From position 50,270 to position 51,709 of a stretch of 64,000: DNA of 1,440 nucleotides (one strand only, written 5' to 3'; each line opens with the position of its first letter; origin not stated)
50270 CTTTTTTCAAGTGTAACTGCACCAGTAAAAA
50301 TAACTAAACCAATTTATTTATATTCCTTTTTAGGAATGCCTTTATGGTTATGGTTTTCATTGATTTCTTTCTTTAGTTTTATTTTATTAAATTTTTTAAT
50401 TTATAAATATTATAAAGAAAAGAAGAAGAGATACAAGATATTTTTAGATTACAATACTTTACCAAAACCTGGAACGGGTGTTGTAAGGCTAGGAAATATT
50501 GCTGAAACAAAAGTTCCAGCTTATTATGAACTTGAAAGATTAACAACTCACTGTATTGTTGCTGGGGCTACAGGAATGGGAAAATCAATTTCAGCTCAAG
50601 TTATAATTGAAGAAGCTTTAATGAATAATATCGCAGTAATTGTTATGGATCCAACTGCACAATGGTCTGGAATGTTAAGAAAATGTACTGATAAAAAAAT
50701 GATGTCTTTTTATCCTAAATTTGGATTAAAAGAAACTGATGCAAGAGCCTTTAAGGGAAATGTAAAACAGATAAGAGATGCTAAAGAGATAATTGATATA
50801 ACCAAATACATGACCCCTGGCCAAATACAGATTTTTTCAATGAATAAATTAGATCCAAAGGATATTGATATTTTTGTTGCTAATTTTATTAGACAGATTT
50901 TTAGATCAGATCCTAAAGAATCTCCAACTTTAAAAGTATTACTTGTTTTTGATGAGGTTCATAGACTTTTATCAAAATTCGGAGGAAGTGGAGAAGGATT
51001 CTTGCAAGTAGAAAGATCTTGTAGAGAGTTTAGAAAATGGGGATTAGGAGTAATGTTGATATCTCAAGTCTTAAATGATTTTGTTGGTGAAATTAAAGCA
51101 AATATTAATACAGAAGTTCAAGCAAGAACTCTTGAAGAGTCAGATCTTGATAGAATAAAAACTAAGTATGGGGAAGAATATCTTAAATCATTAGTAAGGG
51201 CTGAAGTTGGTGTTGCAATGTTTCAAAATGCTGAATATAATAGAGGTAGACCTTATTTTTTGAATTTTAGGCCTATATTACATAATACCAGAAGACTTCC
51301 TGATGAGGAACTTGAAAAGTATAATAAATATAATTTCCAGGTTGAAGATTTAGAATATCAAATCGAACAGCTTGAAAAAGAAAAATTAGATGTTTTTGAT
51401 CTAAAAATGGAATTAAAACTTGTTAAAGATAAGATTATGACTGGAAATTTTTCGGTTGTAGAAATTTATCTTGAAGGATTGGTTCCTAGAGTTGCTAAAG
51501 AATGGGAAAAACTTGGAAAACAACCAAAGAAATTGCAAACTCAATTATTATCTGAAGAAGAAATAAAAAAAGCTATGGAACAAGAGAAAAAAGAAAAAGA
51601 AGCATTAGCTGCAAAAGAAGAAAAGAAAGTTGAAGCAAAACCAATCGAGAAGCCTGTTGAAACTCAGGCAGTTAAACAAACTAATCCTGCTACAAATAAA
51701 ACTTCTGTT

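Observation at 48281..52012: ATPase copy 2: conserved motor, unrelated ectodomain, and a near-identical DNA block implying gene conversion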

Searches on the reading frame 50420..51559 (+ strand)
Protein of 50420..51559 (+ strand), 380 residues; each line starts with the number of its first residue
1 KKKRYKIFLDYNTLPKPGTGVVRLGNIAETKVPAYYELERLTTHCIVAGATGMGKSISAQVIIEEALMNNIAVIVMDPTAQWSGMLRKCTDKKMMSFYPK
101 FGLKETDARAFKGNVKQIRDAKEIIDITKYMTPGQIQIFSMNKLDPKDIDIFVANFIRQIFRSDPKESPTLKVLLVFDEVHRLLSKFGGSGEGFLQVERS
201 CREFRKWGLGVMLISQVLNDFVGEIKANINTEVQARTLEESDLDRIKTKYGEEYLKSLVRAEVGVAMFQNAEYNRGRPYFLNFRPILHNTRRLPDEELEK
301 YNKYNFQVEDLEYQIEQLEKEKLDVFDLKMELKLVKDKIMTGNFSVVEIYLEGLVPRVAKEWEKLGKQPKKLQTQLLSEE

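Call 10: search_solved_structures(query=window:50420-51559:+, max_evalue=1, show_alignments=2)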
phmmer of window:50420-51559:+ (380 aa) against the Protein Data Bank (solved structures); distinct sequences matched with E-value up to 1: 10.
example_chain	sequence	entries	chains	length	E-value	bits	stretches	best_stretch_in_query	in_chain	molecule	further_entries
9x1l_A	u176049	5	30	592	1.4e-08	37.5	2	157-245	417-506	DNA helicase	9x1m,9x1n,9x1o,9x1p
4d2i_A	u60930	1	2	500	1e-07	34.7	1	126-246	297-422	HERA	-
8wiv_A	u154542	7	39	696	1.6e-06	30.8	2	135-244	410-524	Helicase HerA central domain-containing protein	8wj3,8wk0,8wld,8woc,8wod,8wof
9c1m_M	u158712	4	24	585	0.00036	23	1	167-248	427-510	ATP-binding protein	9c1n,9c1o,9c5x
11kk_A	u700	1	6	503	0.0033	19.8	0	139-235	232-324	HerA like helicase YjgR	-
8xau_A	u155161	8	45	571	0.011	18.1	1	162-247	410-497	ATP-binding protein | HerA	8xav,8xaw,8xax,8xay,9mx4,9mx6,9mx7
8ziq_M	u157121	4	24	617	0.021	17.2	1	130-223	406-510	HerA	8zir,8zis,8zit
6sz9_A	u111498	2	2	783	0.33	13.2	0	15-77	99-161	IcmO (DotL)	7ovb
3j7y_H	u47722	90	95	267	0.47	12.7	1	237-308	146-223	bL9 | bL9m | 39S ribosomal protein L9, mitochondrial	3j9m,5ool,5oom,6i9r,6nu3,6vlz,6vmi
4ag5_A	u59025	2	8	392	0.69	12.2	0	42-89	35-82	TYPE IV SECRETORY PATHWAY VIRB4 COMPONENTS-LIKE PROTEIN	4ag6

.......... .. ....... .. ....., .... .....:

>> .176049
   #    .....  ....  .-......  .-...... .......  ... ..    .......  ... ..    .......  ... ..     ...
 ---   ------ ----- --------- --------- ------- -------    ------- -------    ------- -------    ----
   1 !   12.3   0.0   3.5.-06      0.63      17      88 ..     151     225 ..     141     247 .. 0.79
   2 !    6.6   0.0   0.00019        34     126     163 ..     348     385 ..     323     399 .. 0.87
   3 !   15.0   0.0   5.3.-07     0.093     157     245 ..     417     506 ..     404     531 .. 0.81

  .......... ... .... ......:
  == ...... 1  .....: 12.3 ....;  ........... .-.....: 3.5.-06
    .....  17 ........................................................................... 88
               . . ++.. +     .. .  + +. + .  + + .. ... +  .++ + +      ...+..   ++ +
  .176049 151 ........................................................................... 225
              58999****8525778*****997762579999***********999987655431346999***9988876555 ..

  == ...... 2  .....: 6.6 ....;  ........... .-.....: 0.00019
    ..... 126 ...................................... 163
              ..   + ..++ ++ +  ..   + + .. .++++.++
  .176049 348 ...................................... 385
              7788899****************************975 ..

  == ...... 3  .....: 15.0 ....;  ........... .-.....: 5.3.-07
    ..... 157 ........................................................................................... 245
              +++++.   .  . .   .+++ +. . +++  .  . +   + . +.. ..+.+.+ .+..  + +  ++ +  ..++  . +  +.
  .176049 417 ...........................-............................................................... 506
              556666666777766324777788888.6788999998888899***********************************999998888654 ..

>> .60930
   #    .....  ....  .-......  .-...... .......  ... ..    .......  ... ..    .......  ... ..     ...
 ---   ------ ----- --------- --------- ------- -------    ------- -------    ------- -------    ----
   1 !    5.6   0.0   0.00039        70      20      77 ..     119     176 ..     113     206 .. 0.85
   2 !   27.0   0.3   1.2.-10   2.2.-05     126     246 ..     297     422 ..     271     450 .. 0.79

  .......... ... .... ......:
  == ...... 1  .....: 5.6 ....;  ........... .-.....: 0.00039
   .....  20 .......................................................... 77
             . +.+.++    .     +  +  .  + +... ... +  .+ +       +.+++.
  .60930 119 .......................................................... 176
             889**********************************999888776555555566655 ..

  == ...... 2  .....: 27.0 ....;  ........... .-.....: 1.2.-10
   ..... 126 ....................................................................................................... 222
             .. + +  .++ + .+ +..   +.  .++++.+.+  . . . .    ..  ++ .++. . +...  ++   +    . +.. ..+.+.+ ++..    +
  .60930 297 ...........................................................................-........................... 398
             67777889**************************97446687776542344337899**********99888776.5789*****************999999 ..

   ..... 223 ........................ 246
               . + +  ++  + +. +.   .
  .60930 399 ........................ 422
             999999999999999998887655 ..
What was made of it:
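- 50480..51556 (+): Copy 2 motor (HerA/FtsK-superfamily P-loop ATPase). Walker A is at 50564-50587 and Walker B at 50936-50956. PDB sequence hits to HerA (call 10).
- On Type IV secretion/conjugation ATPases (VirB4, VirD4/TraD) and Ced (CedD): VirB4 4ag5 gives a sequence E-value of 0.69 (call 10).
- PDB sequence hits go to HerA (call 10).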

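Call 11: find_homologous_proteins(query=window:50420-51559:+, max_evalue=0.001)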
Query window:50420-51559:+ (380 aa): 202 proteins with E <= 0.001 among 4175 candidates; the best 120 are listed.
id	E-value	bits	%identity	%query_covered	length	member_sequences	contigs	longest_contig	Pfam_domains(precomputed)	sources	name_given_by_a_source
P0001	4.5e-205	699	81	98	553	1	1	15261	PF01935.24,PF05872.19,PF04851.22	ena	-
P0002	2.0e-194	664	76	98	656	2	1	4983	PF01935.24,PF05872.19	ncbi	ncbi:MAG: DUF87 domain-containing protein, partial [archaeon]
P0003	1.0e-193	661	77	96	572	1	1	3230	PF00270.36,PF01935.24,PF05872.19,PF01580.25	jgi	jgi:hypothetical protein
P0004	2.1e-193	660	77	100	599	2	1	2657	PF01935.24,PF05872.19,PF12846.14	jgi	-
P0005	2.5e-188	644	77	96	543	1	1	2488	PF01935.24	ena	-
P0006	2.0e-183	628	74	97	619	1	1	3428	PF01935.24,PF05872.19,PF04851.22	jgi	jgi:hypothetical protein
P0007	2.4e-182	624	72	99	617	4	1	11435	PF01935.24,PF05872.19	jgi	-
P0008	2.9e-180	617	74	93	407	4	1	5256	PF00270.36,PF01935.24,PF05872.19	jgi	jgi:DNA segregation ATPase FtsK/SpoIIIE-like protein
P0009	7.8e-180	616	72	96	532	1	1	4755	PF01935.24,PF05872.19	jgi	jgi:hypothetical protein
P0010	1.9e-178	611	77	89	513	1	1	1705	PF01935.24,PF05872.19,PF12846.14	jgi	jgi:hypothetical protein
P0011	2.3e-178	611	72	99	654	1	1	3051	PF01935.24,PF05872.19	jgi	jgi:hypothetical protein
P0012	2.6e-178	611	77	92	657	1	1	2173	PF01935.24,PF05872.19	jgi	jgi:hypothetical protein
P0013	6.3e-177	606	73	97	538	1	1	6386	PF01935.24,PF05872.19,PF01580.25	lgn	-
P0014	7.6e-177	606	70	99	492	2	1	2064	PF01935.24,PF05872.19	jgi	-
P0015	5.7e-175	600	84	82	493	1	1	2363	-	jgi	jgi:hypothetical protein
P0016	1.9e-174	598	71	97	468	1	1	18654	PF01935.24,PF05872.19,PF04851.22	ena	-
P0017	4.4e-174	597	69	97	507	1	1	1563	PF01935.24,PF05872.19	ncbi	ncbi:MAG: helicase HerA-like domain-containing protein, partial [Patescibacteria group bacterium]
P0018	3.6e-172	591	73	94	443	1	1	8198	PF01935.24,PF05872.19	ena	-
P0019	1.6e-171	588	68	95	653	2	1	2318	PF01935.24,PF05872.19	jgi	-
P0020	4.9e-171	587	70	93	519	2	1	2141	PF01935.24,PF05707.19,PF05872.19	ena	-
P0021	1.9e-169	582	70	93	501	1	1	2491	PF01935.24,PF05872.19,PF12846.14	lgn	-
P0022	9.2e-168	576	70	95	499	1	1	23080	PF01935.24,PF05872.19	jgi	jgi:hypothetical protein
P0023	1.4e-163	562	77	85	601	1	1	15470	PF01935.24,PF05872.19,PF12846.14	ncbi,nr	ncbi:DUF87 domain-containing protein, partial [Candidatus Pacearchaeota archaeon]|nr:DUF87 domain-co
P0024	6.5e-160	550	76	83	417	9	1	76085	PF01935.24,PF05872.19,PF12846.14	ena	-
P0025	9.7e-158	543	60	97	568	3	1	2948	PF10412.16,PF00270.36,PF01935.24,PF05872.19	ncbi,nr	ncbi:MAG: DUF87 domain-containing protein, partial [Nanoarchaeota archaeon]|nr:DUF87 domain-containi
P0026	1.1e-156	540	61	100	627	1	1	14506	PF01935.24,PF05872.19,PF12846.14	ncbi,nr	ncbi:MAG: DUF87 domain-containing protein, partial [Candidatus Nanoarchaeia archaeon]|nr:DUF87 domai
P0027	2.5e-155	535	60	100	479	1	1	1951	PF00270.36,PF01935.24,PF05872.19,PF04851.22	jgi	jgi:hypothetical protein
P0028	2.5e-154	532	61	99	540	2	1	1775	PF01935.24,PF05872.19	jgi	jgi:hypothetical protein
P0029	3.5e-153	528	60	99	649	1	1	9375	PF10412.16,PF01935.24,PF05872.19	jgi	jgi:hypothetical protein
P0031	1.9e-152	526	59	100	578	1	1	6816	PF00270.36,PF01935.24,PF05872.19,PF04851.22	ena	-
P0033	8.8e-151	520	60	100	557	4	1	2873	PF01935.24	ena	-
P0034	2.3e-150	519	59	100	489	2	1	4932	PF10412.16,PF01935.24,PF05872.19,PF12846.14,PF04851.22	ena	-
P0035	3.6e-148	512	59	100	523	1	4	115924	PF01935.24,PF05872.19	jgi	-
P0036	8.4e-148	510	57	100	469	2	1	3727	PF01935.24,PF05872.19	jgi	-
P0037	8.8e-148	510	61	97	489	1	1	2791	PF01935.24,PF05872.19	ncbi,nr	ncbi:DUF87 domain-containing protein, partial [Candidatus Woesearchaeota archaeon]|nr:DUF87 domain-c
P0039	6.6e-146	504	72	82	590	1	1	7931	PF01935.24,PF05872.19,PF12846.14,PF04851.22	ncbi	ncbi:DUF853 family protein, partial [Candidatus Pacearchaeota archaeon]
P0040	1.6e-145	503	60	99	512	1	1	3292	PF10412.16,PF01935.24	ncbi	ncbi:MAG: DUF87 domain-containing protein, partial [Candidatus Pacearchaeota archaeon]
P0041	9.0e-145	500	57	100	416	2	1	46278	PF10412.16,PF01935.24,PF05872.19,PF12846.14,PF04851.22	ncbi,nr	ncbi:ATP-binding protein [Candidatus Woesearchaeota archaeon]|nr:ATP-binding protein [Candidatus Woe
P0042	1.4e-144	500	58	100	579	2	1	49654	PF00270.36,PF01935.24,PF05872.19,PF12846.14,PF04851.22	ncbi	-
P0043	1.2e-143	497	60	94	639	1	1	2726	PF01935.24,PF05872.19,PF12846.14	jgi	jgi:hypothetical protein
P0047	3.1e-140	485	55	98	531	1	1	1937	PF10412.16,PF01935.24,PF05872.19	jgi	jgi:DNA segregation ATPase FtsK/SpoIIIE-like protein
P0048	4.9e-140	485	56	100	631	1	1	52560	PF10412.16,PF01935.24,PF05872.19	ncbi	ncbi:helicase HerA-like domain-containing protein [Nanoarchaeota archaeon]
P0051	2.8e-138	479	61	92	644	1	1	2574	PF01935.24,PF05872.19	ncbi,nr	ncbi:DUF87 domain-containing protein, partial [Candidatus Woesearchaeota archaeon]|nr:DUF87 domain-c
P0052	5.1e-138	478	62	87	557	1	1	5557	PF01935.24,PF05872.19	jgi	jgi:hypothetical protein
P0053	7.5e-138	478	54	100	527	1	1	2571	PF00270.36,PF01935.24,PF05872.19,PF04851.22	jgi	jgi:hypothetical protein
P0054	2.4e-137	476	71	79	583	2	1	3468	PF01935.24,PF05872.19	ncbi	-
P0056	2.5e-135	469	54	99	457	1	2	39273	PF10412.16,PF01935.24,PF05872.19,PF04851.22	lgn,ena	-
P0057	3.3e-135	469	53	97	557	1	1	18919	PF01935.24,PF05872.19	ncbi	ncbi:hypothetical protein COY26_01315, partial [Candidatus Woesearchaeota archaeon CG_4_10_14_0_2_um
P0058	2.0e-133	463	55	97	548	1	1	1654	PF01935.24,PF05872.19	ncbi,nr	ncbi:DUF853 family protein, partial [Candidatus Woesearchaeota archaeon]|nr:DUF853 family protein [C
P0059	3.4e-133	462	54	100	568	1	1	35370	PF10412.16,PF01935.24,PF05872.19,PF01580.25,PF04851.22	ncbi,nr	ncbi:ATP-binding protein, partial [Candidatus Woesearchaeota archaeon]|nr:ATP-binding protein [Candi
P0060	8.1e-133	461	63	86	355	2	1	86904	PF01935.24,PF05872.19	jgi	jgi:hypothetical protein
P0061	8.5e-131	454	53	97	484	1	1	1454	PF10412.16,PF05763.19,PF01935.24,PF05872.19,PF04851.22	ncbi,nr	ncbi:MAG: DUF853 family protein, partial [Nitrospirae bacterium]|nr:DUF853 family protein [Nitrospir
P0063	1.4e-130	454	54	97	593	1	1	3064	PF10412.16,PF01935.24,PF05872.19,PF12846.14,PF04851.22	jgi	-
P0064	9.2e-130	451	54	95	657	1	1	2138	PF10412.16,PF01935.24,PF05872.19,PF04851.22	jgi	jgi:hypothetical protein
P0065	1.8e-129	450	53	99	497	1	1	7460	PF10412.16,PF00270.36,PF01935.24,PF05872.19,PF02534.21,PF01580.25,PF04851.22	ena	-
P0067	1.3e-128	447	54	94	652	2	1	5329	PF00270.36,PF01935.24,PF05872.19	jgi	jgi:hypothetical protein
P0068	4.4e-127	442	60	81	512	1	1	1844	PF10412.16,PF00270.36,PF01935.24,PF05872.19,PF12846.14,PF02534.21,PF01580.25,PF04851.22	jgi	-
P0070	4.2e-126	439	58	88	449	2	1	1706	PF01935.24,PF05872.19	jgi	-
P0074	1.0e-121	425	51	96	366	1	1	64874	PF10412.16,PF00270.36,PF01935.24,PF05872.19,PF02534.21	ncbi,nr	ncbi:MAG: DUF853 family protein [Candidatus Micrarchaeota archaeon]|nr:DUF853 family protein [Candid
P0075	3.4e-121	423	51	100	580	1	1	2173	PF00270.36,PF01935.24,PF05872.19,PF04851.22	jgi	jgi:hypothetical protein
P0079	6.8e-120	419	70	71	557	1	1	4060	PF01935.24,PF05872.19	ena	-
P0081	1.1e-118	415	53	90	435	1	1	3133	PF10412.16,PF00270.36,PF01935.24,PF05872.19,PF12846.14,PF01580.25,PF04851.22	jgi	jgi:hypothetical protein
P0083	3.4e-117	410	52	89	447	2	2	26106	PF01935.24,PF05872.19,PF12846.14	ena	-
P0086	8.9e-117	408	53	83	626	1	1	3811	PF01935.24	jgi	-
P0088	7.7e-116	405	53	86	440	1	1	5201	PF01935.24,PF05872.19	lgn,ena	-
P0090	3.6e-115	403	52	87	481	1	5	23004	PF01935.24,PF05872.19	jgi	-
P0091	7.3e-115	402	49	94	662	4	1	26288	PF10412.16,PF01935.24,PF05872.19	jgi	-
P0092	7.5e-115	402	53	87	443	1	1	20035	PF10412.16,PF01935.24,PF05872.19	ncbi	ncbi:MAG: DUF87 domain-containing protein [Candidatus Altiarchaeota archaeon]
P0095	1.8e-111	391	48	96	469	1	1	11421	PF01935.24,PF05872.19,PF01580.25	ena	-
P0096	1.4e-108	381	53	88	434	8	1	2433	PF01935.24,PF05872.19,PF04851.22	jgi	jgi:hypothetical protein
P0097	3.0e-108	380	46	91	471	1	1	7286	PF00270.36,PF01935.24,PF05872.19,PF12846.14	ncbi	ncbi:MAG: DUF87 domain-containing protein, partial [Candidatus Altiarchaeota archaeon]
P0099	1.4e-107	378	50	88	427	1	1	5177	PF10412.16,PF01935.24,PF05872.19,PF12846.14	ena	-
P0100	4.1e-107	377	50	90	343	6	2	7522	PF10412.16,PF01935.24,PF05872.19,PF12846.14,PF01580.25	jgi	-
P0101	4.5e-107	376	61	71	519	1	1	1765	PF01935.24,PF05872.19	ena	-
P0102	2.9e-106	374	49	92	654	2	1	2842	PF01935.24,PF05872.19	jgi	jgi:hypothetical protein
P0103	3.8e-106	373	49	93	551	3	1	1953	PF01935.24,PF05872.19,PF12846.14,PF01580.25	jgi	jgi:hypothetical protein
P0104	4.7e-105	370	49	93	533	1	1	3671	PF01935.24,PF05872.19,PF04851.22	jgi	jgi:KaiC/GvpD/RAD55 family RecA-like ATPase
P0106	6.3e-104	366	58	77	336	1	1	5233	PF01935.24,PF05872.19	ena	-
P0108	6.7e-104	366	47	94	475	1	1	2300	PF01935.24,PF05872.19,PF04851.22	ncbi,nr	ncbi:MAG TPA: helicase HerA-like domain-containing protein, partial [archaeon]|nr:helicase HerA-like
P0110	2.0e-103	364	42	91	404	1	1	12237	PF10412.16,PF00270.36,PF01935.24,PF05872.19,PF12846.14,PF02534.21,PF01580.25,PF04851.22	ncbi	-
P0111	7.9e-103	362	48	92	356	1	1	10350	PF10412.16,PF00270.36,PF01935.24,PF05872.19,PF01580.25,PF04851.22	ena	-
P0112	1.2e-102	362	64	64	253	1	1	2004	PF10412.16,PF00270.36,PF01935.24,PF05872.19,PF12846.14,PF04851.22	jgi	-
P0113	4.5e-102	360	47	94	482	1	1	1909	PF10412.16,PF00270.36,PF01935.24,PF05707.19,PF05872.19,PF01580.25,PF04851.22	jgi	-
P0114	6.5e-102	359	47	94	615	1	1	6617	PF01935.24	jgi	jgi:hypothetical protein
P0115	1.4e-101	358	43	93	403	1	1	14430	PF10412.16,PF00270.36,PF01935.24,PF05872.19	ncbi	-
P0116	2.8e-101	357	45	93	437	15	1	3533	PF01935.24,PF04851.22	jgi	jgi:hypothetical protein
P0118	3.3e-101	357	47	94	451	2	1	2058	PF01935.24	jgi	jgi:hypothetical protein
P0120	5.8e-101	356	47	92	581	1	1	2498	PF00270.36,PF01935.24,PF16116.11,PF05872.19,PF12846.14,PF04851.22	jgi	jgi:hypothetical protein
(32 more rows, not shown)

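Call 17: find_encoding_contigs(protein=P0023, flank=10000, max_places=3)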
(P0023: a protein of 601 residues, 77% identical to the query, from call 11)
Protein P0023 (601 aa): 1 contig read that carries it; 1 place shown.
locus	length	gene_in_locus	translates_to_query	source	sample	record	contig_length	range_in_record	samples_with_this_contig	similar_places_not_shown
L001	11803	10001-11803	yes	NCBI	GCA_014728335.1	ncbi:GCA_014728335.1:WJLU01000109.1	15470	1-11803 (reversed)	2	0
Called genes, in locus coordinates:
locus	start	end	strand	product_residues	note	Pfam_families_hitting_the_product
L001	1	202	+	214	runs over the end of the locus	PF00929:RNase_T, PF16473:Rv2179c-like (faint)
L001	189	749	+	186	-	PF22090:Gins51_C (weak)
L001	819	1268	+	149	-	-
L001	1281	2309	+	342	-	PF00793:DAHP_synth_1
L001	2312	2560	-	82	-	-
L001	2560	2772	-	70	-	-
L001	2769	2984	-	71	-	-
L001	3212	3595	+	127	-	-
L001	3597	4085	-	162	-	PF00334:NDK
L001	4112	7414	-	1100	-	-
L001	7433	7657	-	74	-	-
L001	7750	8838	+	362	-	PF22067:Cep192_D3 (faint)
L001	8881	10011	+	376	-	-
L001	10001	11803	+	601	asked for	PF01935:DUF87, PF05872:HerA_C (faint), PF12846:AAA_10 (faint)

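Call 18: find_encoding_contigs(protein=P0001, flank=10000, max_places=3)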
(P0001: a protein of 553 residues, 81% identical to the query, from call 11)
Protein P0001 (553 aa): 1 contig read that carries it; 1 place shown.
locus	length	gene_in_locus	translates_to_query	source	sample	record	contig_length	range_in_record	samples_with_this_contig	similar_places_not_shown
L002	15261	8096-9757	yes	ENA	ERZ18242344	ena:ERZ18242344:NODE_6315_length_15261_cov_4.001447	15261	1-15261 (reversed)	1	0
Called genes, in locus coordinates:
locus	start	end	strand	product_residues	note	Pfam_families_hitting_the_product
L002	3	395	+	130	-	?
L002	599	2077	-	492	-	-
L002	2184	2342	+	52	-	-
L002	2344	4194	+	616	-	-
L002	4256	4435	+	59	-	PF09853:DUF2080 (weak)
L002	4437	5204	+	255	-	-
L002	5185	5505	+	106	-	-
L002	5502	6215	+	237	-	-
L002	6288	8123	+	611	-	-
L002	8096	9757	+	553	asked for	PF01935:DUF87, PF05872:HerA_C (faint), PF04851:ResIII (faint)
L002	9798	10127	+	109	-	-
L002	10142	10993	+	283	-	-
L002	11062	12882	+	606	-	-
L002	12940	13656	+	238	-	-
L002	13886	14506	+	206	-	PF25212:HVO_A0114 (weak), PF01022:HTH_5 (weak)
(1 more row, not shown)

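Call 20: find_related_loci(query=A1, collection=genome_contigs, flank=10000)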
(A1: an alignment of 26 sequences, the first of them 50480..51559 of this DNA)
Query A1 (360 aa) in genome_contigs; peptide patterns used: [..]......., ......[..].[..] (x = any residue, [..] = any of these).
598 stretches matched a pattern (row limit reached: there are more); 585 encode a relative of the query (tblastn E <= 1e-3); the best 80 are kept; 78 distinct loci.
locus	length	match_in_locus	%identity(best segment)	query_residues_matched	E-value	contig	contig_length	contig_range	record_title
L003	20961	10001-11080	85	1-360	0e+0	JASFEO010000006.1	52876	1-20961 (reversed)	MAG: Candidatus Pacearchaeota archaeon isolate D0606M12metaG_Bin_371 D0606M12metaG_FD_scaffold_52_c1, whole genome shotg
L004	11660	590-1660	83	3-359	0e+0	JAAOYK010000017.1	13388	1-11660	Candidatus Pacearchaeota archaeon isolate DPANNHV_H1.bin.39 k83_773363, whole genome shotgun sequence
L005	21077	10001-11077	82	1-359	0e+0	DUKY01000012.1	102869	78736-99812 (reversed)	MAG TPA_asm: Nanoarchaeota archaeon isolate UBA9966 contig_4741, whole genome shotgun sequence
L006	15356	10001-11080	82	1-360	0e+0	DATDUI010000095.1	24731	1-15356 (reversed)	MAG TPA_asm: Candidatus Nanoarchaeia archaeon isolate SMAG_U8054 k141_31397, whole genome shotgun sequence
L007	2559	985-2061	81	1-359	0e+0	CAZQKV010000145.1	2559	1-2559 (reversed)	MAG TPA_asm: Candidatus Woesearchaeota archaeon isolate binchicken_co89_660 genome assembly, contig: NODE_95076_length_2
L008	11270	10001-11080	81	1-360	0e+0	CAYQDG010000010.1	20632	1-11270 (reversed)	MAG TPA_asm: Candidatus Woesearchaeota archaeon isolate binchicken_co13_305 genome assembly, contig: NODE_3540_length_20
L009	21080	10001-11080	80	1-360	0e+0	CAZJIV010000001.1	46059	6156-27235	MAG TPA_asm: Candidatus Woesearchaeota archaeon isolate binchicken_co150_352 genome assembly, contig: NODE_1613_length_4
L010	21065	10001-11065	81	4-358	0e+0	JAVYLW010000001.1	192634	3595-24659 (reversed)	MAG: Candidatus Pacearchaeota archaeon isolate DPZ-2_202101_bins_140 DPZ-2_202101_bins_140_scaffold_1, whole genome shot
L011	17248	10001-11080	79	1-360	0e+0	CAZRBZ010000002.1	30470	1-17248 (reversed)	MAG TPA_asm: Candidatus Woesearchaeota archaeon isolate binchicken_co357_128 genome assembly, contig: NODE_445_length_30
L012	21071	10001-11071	76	2-358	0e+0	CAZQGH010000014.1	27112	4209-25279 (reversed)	MAG TPA_asm: Candidatus Woesearchaeota archaeon isolate SRP141376_co1_236 genome assembly, contig: NODE_4033_length_2711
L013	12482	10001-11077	78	1-359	0e+0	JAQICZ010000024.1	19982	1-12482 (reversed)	MAG: Nanoarchaeota archaeon isolate GH57 k119_445815, whole genome shotgun sequence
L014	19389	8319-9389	78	1-357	0e+0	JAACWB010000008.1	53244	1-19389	MAG: archaeon isolate CG_2015-01t_29_47 CG_2015-01t_curated_scaffold_216, whole genome shotgun sequence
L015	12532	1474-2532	78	4-356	0e+0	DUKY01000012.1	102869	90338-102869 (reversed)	MAG TPA_asm: Nanoarchaeota archaeon isolate UBA9966 contig_4741, whole genome shotgun sequence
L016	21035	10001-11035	79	2-346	0e+0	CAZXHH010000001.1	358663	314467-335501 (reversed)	MAG TPA_asm: Candidatus Woesearchaeota archaeon isolate SRP220891_co1_51 genome assembly, contig: NODE_15_length_358663_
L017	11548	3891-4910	80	4-343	0e+0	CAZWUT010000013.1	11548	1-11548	MAG TPA_asm: Candidatus Woesearchaeota archaeon isolate binchicken_co100_462 genome assembly, contig: NODE_8986_length_1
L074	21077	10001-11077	64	2-360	1e-163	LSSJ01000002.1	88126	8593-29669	MAG: Euryarchaeota archaeon SM23-78 WORSMTZ_1081, whole genome shotgun sequence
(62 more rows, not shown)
